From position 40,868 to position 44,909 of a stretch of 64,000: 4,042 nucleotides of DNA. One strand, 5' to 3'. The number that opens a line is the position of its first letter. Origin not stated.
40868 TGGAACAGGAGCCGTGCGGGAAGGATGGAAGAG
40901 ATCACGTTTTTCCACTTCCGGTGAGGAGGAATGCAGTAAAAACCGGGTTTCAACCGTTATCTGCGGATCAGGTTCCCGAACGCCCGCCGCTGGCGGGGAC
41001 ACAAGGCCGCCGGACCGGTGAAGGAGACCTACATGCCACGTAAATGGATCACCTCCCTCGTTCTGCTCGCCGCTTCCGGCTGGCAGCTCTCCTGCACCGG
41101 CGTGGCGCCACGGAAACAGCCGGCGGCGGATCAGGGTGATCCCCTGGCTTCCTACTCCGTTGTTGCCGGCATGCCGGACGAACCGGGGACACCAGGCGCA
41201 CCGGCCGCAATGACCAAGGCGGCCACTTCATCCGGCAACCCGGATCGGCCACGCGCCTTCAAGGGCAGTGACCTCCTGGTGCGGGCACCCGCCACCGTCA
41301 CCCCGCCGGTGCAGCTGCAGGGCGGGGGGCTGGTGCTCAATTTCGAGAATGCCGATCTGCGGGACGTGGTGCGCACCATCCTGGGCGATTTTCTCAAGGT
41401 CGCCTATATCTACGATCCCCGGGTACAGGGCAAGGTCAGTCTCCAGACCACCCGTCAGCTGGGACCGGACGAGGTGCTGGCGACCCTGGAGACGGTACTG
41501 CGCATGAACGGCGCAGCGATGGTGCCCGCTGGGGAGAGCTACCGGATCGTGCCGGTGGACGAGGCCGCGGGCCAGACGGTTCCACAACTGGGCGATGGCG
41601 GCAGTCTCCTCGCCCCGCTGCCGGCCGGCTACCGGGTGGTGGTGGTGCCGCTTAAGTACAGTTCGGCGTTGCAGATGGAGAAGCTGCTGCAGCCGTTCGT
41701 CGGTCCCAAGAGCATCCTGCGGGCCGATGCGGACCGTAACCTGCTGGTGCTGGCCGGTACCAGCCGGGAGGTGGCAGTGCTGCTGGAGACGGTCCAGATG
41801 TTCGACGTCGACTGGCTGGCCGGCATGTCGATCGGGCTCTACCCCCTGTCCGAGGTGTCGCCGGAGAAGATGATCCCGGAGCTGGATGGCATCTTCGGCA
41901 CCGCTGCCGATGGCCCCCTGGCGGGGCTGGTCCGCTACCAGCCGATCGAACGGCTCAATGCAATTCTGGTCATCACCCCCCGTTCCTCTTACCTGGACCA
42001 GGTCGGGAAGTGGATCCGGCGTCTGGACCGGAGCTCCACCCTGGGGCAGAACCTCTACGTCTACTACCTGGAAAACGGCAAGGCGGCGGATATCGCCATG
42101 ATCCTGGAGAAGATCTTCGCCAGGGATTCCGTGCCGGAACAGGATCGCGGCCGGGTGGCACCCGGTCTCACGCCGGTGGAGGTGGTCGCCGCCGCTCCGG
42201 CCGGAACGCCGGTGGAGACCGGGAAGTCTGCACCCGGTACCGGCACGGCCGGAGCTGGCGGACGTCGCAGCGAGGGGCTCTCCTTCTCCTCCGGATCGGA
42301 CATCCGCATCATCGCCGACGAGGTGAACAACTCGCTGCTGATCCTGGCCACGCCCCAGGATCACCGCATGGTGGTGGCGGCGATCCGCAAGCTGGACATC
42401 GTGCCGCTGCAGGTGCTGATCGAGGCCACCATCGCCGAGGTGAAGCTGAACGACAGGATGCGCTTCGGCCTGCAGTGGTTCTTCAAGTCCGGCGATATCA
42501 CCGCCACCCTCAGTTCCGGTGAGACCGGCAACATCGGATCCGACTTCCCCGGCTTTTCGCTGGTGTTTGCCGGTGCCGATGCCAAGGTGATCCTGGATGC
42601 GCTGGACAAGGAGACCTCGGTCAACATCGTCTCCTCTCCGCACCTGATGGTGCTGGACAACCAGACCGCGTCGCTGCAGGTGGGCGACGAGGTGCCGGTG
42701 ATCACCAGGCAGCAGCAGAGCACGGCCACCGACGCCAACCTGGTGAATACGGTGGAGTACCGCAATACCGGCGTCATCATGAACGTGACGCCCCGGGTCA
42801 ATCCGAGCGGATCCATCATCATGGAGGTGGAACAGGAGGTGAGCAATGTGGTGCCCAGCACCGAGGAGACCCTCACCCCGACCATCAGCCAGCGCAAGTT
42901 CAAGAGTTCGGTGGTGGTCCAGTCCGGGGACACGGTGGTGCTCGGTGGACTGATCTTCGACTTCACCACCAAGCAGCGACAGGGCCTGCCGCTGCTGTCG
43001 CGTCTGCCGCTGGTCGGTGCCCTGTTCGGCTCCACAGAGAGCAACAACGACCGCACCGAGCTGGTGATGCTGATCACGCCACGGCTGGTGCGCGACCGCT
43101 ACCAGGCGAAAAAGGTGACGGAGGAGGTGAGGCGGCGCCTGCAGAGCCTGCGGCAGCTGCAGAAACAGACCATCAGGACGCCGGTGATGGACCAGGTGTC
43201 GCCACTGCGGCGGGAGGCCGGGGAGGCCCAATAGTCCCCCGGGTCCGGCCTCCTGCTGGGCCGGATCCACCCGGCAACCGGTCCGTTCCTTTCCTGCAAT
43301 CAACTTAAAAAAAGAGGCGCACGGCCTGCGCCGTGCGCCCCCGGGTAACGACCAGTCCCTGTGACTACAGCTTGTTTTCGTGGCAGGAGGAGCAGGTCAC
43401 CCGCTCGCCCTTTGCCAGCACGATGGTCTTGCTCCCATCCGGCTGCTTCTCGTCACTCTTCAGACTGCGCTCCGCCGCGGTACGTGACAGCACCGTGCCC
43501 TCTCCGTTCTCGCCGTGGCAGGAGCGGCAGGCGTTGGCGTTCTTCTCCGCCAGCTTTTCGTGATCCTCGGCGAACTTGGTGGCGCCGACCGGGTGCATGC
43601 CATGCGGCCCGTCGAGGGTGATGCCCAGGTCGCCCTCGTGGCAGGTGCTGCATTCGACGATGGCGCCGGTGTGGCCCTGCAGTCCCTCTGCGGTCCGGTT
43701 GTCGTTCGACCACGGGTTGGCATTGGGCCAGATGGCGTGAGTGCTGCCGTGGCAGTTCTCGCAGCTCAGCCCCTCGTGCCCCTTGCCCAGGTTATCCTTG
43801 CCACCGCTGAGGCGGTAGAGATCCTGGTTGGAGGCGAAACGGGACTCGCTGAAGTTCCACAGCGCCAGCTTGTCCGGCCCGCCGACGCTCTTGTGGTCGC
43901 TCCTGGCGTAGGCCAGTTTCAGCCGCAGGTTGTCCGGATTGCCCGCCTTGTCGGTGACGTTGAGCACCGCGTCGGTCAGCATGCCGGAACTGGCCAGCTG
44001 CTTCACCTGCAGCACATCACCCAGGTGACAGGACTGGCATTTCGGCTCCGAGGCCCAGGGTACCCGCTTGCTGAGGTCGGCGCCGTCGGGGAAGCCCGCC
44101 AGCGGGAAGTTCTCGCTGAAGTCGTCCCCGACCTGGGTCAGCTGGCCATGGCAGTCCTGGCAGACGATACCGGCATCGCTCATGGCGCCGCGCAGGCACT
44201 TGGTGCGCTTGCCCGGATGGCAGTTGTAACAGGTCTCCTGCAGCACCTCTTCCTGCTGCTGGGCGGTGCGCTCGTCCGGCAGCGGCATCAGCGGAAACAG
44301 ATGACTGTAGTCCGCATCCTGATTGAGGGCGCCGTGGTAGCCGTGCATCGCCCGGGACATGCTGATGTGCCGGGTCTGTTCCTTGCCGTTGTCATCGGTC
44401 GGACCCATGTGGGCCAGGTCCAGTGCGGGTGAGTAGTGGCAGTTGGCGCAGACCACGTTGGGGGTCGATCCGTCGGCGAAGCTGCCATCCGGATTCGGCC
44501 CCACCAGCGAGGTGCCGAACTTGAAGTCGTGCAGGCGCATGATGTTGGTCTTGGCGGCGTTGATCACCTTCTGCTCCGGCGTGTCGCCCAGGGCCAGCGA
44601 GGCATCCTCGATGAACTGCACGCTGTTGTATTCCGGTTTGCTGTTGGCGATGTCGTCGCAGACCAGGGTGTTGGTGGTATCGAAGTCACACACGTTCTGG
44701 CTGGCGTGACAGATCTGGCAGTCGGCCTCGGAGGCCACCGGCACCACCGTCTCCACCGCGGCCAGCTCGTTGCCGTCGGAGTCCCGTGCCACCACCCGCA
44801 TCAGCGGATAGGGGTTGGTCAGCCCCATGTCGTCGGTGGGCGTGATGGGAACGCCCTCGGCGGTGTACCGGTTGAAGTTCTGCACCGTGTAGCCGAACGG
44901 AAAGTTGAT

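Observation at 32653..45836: Complete type II secretion system flanked by a giant secreted nonahaem cytochrome: candidate extracellular electron-transfer export module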

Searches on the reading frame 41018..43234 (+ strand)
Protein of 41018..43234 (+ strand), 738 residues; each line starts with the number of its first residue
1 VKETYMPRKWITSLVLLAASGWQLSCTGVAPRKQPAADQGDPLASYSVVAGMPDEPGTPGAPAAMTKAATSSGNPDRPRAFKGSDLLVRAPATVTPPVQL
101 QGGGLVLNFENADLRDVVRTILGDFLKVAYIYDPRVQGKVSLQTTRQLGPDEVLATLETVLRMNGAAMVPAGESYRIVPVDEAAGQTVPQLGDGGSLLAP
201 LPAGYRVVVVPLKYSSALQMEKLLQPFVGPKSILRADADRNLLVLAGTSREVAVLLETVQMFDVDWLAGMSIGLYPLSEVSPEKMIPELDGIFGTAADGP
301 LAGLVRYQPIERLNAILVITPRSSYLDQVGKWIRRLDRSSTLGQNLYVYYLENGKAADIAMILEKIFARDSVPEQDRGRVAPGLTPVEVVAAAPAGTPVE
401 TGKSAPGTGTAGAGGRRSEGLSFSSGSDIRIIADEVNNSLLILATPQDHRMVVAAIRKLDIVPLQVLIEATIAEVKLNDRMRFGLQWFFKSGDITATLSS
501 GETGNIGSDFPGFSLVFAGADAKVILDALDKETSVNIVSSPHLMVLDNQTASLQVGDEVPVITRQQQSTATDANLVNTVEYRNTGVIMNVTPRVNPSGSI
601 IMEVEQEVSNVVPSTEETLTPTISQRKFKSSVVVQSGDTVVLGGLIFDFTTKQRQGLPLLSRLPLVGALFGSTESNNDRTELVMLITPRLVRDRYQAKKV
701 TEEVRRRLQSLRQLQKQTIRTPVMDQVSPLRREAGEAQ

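Call 6: search_protein_families(library=pfam, proteins=[window:41018-43234:+], max_evalue=1)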
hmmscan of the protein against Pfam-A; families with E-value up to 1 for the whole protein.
window:41018-43234:+ (738 aa): 3 families
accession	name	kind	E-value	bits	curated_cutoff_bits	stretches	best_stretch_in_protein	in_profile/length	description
PF00263.26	Secretin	-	3e-49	167.3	27.5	1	528-692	1-169/169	Bacterial type II and III secretion system protein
PF03958.22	Secretin_N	-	1.2e-32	112.4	28.2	3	348-464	3-68/69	Bacterial type II/III secretion system short domain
PF21305.2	type_II_gspD_N0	-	5.8e-15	55.3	27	1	107-177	1-71/71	GspD-like, N0 domain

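Call 7: search_protein_families(library=ncbifam, proteins=[window:41018-43234:+], max_evalue=0.01)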
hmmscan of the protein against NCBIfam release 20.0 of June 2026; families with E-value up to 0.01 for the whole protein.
window:41018-43234:+ (738 aa): 9 families
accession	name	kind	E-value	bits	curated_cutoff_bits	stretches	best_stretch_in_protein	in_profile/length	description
TIGR02517.1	type_II_gspD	equivalog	1.6e-147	492.6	351.35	1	107-701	1-600/600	type II secretion system secretin GspD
TIGR02515.1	IV_pilus_PilQ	subfamily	6.6e-52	176.9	284.35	3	525-691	264-427/428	type IV pilus secretin PilQ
TIGR02519.1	pilus_MshL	equivalog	8.8e-43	146.4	250.2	1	438-691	8-290/290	pilus (MSHA type) biogenesis protein MshL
NF010083.0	PRK13568.1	equivalog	1.7e-33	116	554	1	431-692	154-418/419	DNA uptake porin HofQ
TIGR02516.1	type_III_yscC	equivalog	1.3e-31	109.7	238.45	1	424-692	194-462/463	type III secretion system outer membrane ring subunit SctC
NF007851.2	PRK10560.1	exception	1.8e-25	89.6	598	1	430-692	145-410/412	DNA uptake porin HofQ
NF011873.0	PRK15346.1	equivalog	4e-21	75.2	524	1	425-686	233-489/499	EscC/YscC/HrcC family type III secretion system outer membrane ring protein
NF042912.1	Amuc_1098_fam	equivalog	7.4e-18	64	750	2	605-691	710-796/805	Amuc_1098 family type IV pilus outer membrane protein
TIGR02520.1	pilus_B_mal_scr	equivalog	1.9e-10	39.9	287.65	1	465-688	274-511/513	PilN family type IVB pilus formation outer membrane protein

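Call 44: find_homologous_proteins(query=window:41033-43234:+, max_evalue=1e-50)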
Query window:41033-43234:+ (733 aa): 2963 proteins with E <= 1e-50 among 8000 candidates; the best 120 are listed.
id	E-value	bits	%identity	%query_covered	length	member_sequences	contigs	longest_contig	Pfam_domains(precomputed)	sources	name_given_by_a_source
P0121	0.0e+0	1592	100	100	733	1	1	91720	PF21305.3,PF03958.23,PF00263.27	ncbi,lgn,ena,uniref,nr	ncbi:MAG TPA: type II secretion system protein GspD [Sedimenticola thiotaurini]|uniref:Type II secre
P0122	0.0e+0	1013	67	99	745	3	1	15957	PF21305.3,PF03958.23,PF00263.27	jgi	-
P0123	3.3e-298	1009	66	99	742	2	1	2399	PF21305.3,PF03958.23,PF00263.27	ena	-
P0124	8.6e-298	1008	67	99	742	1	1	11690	PF21305.3,PF03958.23,PF00263.27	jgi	-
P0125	1.6e-297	1007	65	100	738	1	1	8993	PF21305.3,PF03958.23,PF00263.27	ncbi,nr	ncbi:MAG: type II secretion system secretin GspD [Gammaproteobacteria bacterium]|nr:type II secretio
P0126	9.4e-296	1001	69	95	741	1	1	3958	PF21305.3,PF03958.23,PF00263.27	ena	-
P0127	7.5e-293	991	65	98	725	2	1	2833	PF21305.3,PF03958.23,PF00263.27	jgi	-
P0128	2.5e-288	976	65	97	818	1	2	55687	PF21305.3,PF03958.23,PF00263.27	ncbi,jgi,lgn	-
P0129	3.3e-287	973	67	95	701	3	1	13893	PF21305.3,PF03958.23,PF00263.27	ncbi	-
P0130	6.0e-287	972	65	95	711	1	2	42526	PF21305.3,PF03958.23,PF00263.27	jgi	-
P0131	2.7e-286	970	64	99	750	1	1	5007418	PF21305.3,PF03958.23,PF00263.27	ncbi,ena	-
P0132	1.7e-284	964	65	98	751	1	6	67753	PF21305.3,PF03958.23,PF00263.27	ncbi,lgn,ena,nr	ncbi:MAG: type II secretion system secretin GspD [Gammaproteobacteria bacterium]|nr:type II secretio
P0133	9.0e-277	938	62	100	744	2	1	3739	PF21305.3,PF03958.23,PF00263.27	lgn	-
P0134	1.4e-275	934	63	97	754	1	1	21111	PF21305.3,PF03958.23,PF00263.27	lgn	-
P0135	2.7e-271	920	62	98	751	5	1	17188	PF21305.3,PF03958.23,PF00263.27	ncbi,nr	ncbi:MAG: type II secretion system secretin GspD [Gammaproteobacteria bacterium]|nr:type II secretio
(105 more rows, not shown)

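Call 45: find_encoding_contigs(protein=P0131, flank=8000, max_places=1)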
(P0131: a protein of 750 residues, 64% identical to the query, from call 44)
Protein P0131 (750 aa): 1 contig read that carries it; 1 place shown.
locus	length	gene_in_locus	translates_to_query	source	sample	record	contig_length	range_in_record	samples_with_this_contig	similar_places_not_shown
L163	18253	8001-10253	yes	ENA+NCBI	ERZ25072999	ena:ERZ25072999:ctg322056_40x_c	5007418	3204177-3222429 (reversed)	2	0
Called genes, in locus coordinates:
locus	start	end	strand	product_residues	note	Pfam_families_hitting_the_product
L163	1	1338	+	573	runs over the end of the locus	PF05157:MshEN, PF00437:T2SSE, PF25199:nSTAND_NTPase5 (faint)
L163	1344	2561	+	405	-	PF28597:T2SSF_N, PF00482:T2SSF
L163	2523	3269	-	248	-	-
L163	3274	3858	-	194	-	PF10741:T2SSM_b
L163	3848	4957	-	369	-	PF05137:PilN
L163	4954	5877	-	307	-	PF21687:T2SSK_1st, PF12836:HHH_3 (faint)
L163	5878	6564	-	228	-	PF07963:N_methyl (weak), PF11612:T2SSJ (faint)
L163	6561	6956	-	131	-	PF07963:N_methyl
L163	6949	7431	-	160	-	PF07963:N_methyl (weak), PF12019:GspH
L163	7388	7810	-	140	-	PF07963:N_methyl, PF08334:T2SSG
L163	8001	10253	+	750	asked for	PF21305:type_II_gspD_N0, PF03958:Secretin_N, PF00263:Secretin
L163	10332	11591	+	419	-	PF00994:MoCF_biosynth, PF18146:CinA_KH, PF02464:CinA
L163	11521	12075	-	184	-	PF00293:NUDIX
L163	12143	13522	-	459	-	PF01663:Phosphodiest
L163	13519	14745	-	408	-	PF01261:AP_endonuc_2 (weak)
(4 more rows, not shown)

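Call 46: find_encoding_contigs(protein=P0128, flank=8000, max_places=1)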
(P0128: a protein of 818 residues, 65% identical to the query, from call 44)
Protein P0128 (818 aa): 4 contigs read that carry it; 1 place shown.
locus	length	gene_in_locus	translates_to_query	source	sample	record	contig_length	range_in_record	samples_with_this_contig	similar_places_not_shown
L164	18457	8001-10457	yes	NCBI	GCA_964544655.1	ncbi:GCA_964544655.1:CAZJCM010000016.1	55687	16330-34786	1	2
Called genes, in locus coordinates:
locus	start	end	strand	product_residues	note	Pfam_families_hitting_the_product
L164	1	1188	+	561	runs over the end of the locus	PF13401:AAA_22 (faint), PF05157:MshEN, PF00437:T2SSE, PF13191:AAA_16 (faint)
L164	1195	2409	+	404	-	PF28597:T2SSF_N, PF00482:T2SSF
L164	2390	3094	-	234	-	-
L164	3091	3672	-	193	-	PF10741:T2SSM_b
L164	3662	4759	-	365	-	PF05137:PilN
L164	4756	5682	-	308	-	PF12836:HHH_3 (faint), PF21687:T2SSK_1st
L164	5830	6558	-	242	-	PF07963:N_methyl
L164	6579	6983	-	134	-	PF07963:N_methyl (weak)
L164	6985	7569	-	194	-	PF12019:GspH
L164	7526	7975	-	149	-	PF07963:N_methyl, PF08334:T2SSG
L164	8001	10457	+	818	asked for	PF21305:type_II_gspD_N0, PF03958:Secretin_N, PF00263:Secretin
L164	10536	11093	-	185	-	PF00293:NUDIX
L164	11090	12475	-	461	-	PF01663:Phosphodiest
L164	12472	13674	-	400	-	PF01261:AP_endonuc_2 (weak)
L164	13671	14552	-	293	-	PF01026:TatD_DNase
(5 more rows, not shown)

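Call 47: find_encoding_contigs(protein=P0132, flank=8000, max_places=1)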
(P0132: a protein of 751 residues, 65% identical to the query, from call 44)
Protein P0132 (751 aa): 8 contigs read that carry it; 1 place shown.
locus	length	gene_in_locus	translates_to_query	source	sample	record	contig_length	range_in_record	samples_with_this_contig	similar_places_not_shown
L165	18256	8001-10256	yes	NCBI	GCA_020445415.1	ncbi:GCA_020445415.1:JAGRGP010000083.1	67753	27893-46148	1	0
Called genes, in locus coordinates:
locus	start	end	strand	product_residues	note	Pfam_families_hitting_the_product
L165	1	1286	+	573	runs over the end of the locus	PF05157:MshEN, PF00437:T2SSE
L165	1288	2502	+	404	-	PF28597:T2SSF_N, PF00482:T2SSF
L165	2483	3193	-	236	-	-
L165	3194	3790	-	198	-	PF10741:T2SSM_b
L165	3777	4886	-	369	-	PF05137:PilN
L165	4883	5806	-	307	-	PF21687:T2SSK_1st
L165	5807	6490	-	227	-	PF07963:N_methyl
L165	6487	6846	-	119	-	-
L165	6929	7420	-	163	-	PF12019:GspH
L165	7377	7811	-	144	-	PF07963:N_methyl, PF08334:T2SSG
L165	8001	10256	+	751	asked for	PF21305:type_II_gspD_N0, PF03958:Secretin_N, PF00263:Secretin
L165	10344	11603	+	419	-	PF00994:MoCF_biosynth, PF18146:CinA_KH, PF02464:CinA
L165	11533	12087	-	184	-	PF00293:NUDIX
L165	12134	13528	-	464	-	PF01663:Phosphodiest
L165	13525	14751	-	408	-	-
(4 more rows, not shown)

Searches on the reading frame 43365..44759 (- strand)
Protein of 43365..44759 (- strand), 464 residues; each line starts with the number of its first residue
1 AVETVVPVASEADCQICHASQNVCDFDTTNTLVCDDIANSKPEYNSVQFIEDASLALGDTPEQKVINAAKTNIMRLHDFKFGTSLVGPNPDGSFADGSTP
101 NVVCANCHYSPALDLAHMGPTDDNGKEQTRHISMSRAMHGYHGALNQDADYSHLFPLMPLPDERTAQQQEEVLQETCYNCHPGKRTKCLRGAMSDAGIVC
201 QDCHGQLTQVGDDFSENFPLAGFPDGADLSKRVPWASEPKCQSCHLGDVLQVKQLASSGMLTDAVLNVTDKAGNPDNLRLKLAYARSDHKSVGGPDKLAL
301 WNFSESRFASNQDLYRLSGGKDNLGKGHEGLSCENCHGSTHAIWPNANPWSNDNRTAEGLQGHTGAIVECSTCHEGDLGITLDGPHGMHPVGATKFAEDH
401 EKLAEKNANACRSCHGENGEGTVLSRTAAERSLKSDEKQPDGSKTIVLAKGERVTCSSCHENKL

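Call 37: predict_structure(alignment_id=A3)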
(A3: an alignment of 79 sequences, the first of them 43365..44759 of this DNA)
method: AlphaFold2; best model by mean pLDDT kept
length: 464 residues; sequences in the alignment: 79
mean_pLDDT: 75.5   pTM: 0.78
mean pLDDT of the five models: 75.5, 75.1, 75.0, 68.4, 67.7
residues with pLDDT >= 90: 115; 70-90: 193; 50-70: 105; < 50: 51
segments of 3 or more residues with pLDDT < 50: 1-9, 183-185, 340-372
pLDDT, mean of each block of 10 residues (from residue 1): 38 79 91 84 94 94 91 93 93 91 69 60 74 78 88 90 91 82 56 74 83 56 53 61 87 95 92 83 94 90 84 60 65 56 44 45 41 53 59 71 83 86 78 83 87 81 69
secondary structure, 60 per line:
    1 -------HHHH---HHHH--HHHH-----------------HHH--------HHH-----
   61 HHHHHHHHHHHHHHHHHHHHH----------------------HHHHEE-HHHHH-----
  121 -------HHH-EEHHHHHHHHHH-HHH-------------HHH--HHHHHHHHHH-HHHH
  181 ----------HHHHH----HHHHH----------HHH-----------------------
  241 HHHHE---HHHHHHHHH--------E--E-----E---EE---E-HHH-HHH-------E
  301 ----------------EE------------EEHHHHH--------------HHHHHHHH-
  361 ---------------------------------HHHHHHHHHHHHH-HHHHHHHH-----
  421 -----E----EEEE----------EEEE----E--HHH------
elements in order: H8-11 H15-18 H21-24 H61-81 H104-107 H111-115 H134-143 H166-175 H177-180 H191-195 H200-204 H241-244 H249-257 H333-337 H352-359 H394-406 H408-415 E431-434 E445-448

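Call 40: fold_search(model_id=the predicted structure, library=pdb)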
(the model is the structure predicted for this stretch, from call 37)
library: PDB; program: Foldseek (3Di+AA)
matches with E <= 10: 9; with E <= 0.001: 0
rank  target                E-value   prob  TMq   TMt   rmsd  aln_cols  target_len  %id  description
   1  6eu0_O                3.9e+00  0.01  0.08  0.07  17.9       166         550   14  RNA Polymerase III open pre-initiation complex (OC-PIC) (released 2018-01-17)
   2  9mx5_A                4.9e+00  0.01  0.06  0.04  16.8       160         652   11  Cryo-EM structure of ancestral Dicer helicase bound to 27-bp dsRNA in internally-bound transition state (released 2025-03-12)
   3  7v25_B                7.5e+00  0.01  0.06  0.07  13.4        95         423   15  Crystal Structure of phthalate dioxygenase in complex with phthalate (released 2021-12-15)
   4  5xhi                  7.9e+00  0.01  0.07  0.15  16.7       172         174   10  Crystal structure of Frog M-ferritin D38A mutant (released 2017-08-09)
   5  7zn7_A                8.4e+00  0.03  0.04  0.03   9.4        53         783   13  Cryo-EM structure of RCMV-E E27 bound to human DDB1 (deltaBPB) and rat STAT2 CCD (released 2022-11-09)
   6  8jjr_e                8.9e+00  0.07  0.05  0.27   2.5        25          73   20  Cryo-EM structure of Symbiodinium photosystem I (released 2024-05-15)
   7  6tcl_E                8.9e+00  0.06  0.05  0.30   2.7        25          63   20  Photosystem I tetramer (released 2020-02-19)
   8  6bmm_B                8.9e+00  0.01  0.07  0.10  19.2       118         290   12  Structure of human DHHC20 palmitoyltransferase, space group P21 (released 2018-01-24)
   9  9o1a_a                9.5e+00  0.00  0.07  0.09  18.4       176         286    9  Pseudomonas aeruginosa ATPase State1 F1Fo focused (released 2025-12-10)
